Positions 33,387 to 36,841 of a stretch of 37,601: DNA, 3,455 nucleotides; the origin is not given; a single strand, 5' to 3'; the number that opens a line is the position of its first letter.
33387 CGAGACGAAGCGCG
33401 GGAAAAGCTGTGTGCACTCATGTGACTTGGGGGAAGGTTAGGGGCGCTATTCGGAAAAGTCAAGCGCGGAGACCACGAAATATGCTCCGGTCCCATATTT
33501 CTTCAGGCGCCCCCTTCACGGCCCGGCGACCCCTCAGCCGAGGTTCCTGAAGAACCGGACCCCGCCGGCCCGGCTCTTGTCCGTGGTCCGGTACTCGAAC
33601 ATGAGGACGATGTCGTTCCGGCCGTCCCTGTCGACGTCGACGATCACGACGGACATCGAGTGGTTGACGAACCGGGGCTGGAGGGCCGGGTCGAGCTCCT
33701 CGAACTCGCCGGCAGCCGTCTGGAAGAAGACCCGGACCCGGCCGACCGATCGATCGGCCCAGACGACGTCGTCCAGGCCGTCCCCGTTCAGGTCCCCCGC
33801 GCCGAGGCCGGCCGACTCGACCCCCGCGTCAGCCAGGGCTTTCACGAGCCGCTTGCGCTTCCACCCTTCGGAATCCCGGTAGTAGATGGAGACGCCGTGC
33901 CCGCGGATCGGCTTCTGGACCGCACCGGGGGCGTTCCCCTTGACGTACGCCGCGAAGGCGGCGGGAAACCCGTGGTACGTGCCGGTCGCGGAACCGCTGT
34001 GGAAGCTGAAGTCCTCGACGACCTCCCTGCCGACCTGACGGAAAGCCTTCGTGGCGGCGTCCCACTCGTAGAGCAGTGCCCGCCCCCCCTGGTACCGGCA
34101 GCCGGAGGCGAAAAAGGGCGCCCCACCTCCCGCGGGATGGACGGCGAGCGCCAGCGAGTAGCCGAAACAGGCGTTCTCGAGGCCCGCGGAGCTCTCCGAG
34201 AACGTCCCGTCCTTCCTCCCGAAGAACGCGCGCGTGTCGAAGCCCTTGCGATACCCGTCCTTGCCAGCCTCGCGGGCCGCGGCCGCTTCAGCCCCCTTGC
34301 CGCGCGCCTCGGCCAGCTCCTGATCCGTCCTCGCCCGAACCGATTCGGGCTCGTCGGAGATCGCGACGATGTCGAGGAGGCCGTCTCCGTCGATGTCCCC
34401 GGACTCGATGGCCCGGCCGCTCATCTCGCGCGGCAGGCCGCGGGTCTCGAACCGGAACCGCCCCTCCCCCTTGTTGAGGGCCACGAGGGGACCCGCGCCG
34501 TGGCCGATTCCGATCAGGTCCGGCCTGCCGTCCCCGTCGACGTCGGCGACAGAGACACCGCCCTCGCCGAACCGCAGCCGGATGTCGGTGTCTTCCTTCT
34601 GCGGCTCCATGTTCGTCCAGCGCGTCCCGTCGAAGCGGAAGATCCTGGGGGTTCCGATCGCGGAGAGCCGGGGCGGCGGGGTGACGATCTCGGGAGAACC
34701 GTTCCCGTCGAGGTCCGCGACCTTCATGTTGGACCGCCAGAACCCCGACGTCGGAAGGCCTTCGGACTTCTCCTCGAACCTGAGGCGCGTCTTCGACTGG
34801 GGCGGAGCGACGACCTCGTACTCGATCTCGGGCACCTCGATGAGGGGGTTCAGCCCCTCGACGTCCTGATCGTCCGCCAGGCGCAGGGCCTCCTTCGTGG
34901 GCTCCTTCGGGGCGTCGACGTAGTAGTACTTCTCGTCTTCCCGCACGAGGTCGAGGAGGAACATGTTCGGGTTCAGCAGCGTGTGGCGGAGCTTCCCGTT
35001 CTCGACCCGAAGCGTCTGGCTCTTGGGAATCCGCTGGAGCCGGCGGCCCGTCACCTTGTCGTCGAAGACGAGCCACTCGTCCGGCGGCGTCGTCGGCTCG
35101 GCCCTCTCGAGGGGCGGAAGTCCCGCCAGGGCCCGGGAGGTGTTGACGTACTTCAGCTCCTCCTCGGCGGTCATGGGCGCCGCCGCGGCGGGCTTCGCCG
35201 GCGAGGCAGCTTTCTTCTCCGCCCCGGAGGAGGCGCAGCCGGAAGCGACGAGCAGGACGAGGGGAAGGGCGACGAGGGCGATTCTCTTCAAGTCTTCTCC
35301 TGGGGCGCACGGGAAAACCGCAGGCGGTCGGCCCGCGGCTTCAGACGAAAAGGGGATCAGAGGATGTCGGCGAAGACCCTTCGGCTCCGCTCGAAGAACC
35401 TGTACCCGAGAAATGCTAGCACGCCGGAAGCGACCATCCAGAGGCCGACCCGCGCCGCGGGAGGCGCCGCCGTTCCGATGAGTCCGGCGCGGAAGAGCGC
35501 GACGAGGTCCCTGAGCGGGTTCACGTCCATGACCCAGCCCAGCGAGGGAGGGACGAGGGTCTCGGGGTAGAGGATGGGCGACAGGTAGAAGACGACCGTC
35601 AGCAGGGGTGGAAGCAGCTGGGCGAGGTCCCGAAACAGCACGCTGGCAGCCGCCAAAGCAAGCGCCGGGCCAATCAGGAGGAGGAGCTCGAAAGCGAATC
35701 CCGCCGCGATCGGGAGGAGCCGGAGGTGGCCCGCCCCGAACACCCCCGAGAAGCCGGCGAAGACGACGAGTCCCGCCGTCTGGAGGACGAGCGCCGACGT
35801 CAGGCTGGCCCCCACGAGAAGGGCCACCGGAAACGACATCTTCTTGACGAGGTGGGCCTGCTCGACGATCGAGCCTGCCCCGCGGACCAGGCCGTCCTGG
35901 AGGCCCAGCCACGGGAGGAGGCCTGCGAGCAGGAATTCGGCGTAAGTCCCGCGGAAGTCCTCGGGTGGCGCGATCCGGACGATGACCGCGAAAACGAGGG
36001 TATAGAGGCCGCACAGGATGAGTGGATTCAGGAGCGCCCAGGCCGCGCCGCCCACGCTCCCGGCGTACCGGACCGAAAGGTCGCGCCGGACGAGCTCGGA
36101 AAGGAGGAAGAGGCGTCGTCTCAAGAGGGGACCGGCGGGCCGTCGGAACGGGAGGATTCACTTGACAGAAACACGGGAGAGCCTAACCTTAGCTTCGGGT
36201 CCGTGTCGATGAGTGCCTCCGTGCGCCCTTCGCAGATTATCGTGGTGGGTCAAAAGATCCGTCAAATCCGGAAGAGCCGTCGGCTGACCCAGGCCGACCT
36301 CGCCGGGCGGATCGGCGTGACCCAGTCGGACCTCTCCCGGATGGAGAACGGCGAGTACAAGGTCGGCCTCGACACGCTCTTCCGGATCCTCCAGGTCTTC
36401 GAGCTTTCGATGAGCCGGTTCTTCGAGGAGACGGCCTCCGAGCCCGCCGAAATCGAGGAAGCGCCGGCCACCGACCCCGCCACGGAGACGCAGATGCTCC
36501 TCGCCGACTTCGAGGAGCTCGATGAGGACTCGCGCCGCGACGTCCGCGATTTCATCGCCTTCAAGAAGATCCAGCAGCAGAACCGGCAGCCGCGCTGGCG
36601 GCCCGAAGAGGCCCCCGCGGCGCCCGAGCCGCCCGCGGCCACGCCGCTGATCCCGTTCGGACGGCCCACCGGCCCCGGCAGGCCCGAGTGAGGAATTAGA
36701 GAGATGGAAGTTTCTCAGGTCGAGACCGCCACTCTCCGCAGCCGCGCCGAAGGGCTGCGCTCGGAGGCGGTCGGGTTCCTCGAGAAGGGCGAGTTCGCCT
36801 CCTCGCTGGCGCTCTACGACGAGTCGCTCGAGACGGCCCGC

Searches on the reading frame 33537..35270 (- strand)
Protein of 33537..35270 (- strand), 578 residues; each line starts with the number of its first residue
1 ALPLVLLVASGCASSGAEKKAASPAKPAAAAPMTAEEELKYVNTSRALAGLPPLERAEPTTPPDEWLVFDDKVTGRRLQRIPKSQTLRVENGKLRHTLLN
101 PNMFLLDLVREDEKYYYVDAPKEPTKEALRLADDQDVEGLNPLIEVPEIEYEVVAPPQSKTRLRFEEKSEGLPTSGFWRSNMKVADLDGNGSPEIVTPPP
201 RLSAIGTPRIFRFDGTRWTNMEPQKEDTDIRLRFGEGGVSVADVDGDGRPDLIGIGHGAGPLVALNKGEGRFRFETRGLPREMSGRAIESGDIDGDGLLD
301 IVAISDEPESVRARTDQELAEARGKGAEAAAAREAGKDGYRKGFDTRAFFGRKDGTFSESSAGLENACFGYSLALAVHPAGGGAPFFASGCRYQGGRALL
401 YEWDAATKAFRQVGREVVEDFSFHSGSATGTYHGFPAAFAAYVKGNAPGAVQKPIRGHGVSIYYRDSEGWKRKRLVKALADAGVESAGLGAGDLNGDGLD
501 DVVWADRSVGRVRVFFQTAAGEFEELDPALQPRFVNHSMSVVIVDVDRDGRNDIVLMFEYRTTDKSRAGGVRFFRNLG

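Call 10: search_protein_families(library=pfam, proteins=[window:33537-35270:-], max_evalue=0.01)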
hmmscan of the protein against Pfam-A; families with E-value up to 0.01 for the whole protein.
window:33537-35270:- (578 aa): 3 families
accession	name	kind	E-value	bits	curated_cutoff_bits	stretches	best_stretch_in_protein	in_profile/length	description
PF13517.12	FG-GAP_3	-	9.7e-32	109.8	26.9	3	243-302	1-60/61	FG-GAP-like repeat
PF01839.29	FG-GAP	-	4.4e-16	58.8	22.1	3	489-514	5-36/37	FG-GAP repeat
PF12256.14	TcdB_toxin_midN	-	0.0022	17.8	24.8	0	283-308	25-50/181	Insecticide toxin TcdB middle/N-terminal region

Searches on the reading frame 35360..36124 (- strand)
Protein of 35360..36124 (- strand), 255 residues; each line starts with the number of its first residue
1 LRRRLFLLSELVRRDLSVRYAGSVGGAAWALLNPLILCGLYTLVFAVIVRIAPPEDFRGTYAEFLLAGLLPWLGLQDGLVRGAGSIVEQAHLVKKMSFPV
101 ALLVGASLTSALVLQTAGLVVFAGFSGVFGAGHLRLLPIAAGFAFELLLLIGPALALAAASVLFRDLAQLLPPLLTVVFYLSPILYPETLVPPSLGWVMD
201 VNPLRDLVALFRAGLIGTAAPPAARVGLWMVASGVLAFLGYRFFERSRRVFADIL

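Call 10: search_protein_families(library=pfam, proteins=[window:35360-36124:-], max_evalue=0.01)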
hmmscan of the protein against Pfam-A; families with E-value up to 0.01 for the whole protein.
window:35360-36124:- (255 aa): 1 family
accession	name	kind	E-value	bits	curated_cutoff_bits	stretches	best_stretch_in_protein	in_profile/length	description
PF01061.29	ABC2_membrane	-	3.7e-11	43.4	26.9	1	10-214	5-209/211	ABC-2 type transporter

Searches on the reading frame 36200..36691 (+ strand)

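Call 10: search_protein_families(library=pfam, proteins=[window:36200-36691:+], max_evalue=0.01)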
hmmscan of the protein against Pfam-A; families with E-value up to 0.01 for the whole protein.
window:36200-36691:+ (163 aa): 7 families
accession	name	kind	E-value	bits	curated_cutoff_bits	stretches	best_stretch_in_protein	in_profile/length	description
PF01381.28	HTH_3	-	3.1e-13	50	23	1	20-72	1-53/55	Helix-turn-helix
PF13560.12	HTH_31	-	1.4e-10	41.8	27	1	17-70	3-57/64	Helix-turn-helix domain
PF12844.13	HTH_19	-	9.2e-09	35.5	30.2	1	17-71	1-55/64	Helix-turn-helix domain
PF13443.12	HTH_26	-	1.9e-07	31.7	22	1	19-71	1-54/63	Cro/C1-type HTH DNA-binding domain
PF13744.12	HTH_37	-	7.7e-06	26.1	27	1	18-53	21-56/80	Helix-turn-helix domain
PF22495.2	HTH_92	-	1.1e-05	25.1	27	1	21-52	1-32/45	RsaL-like HTH domain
PF15731.11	MqsA_antitoxin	-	0.0036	17.9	30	1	16-66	70-119/131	Antitoxin component of bacterial toxin-antitoxin system, MqsA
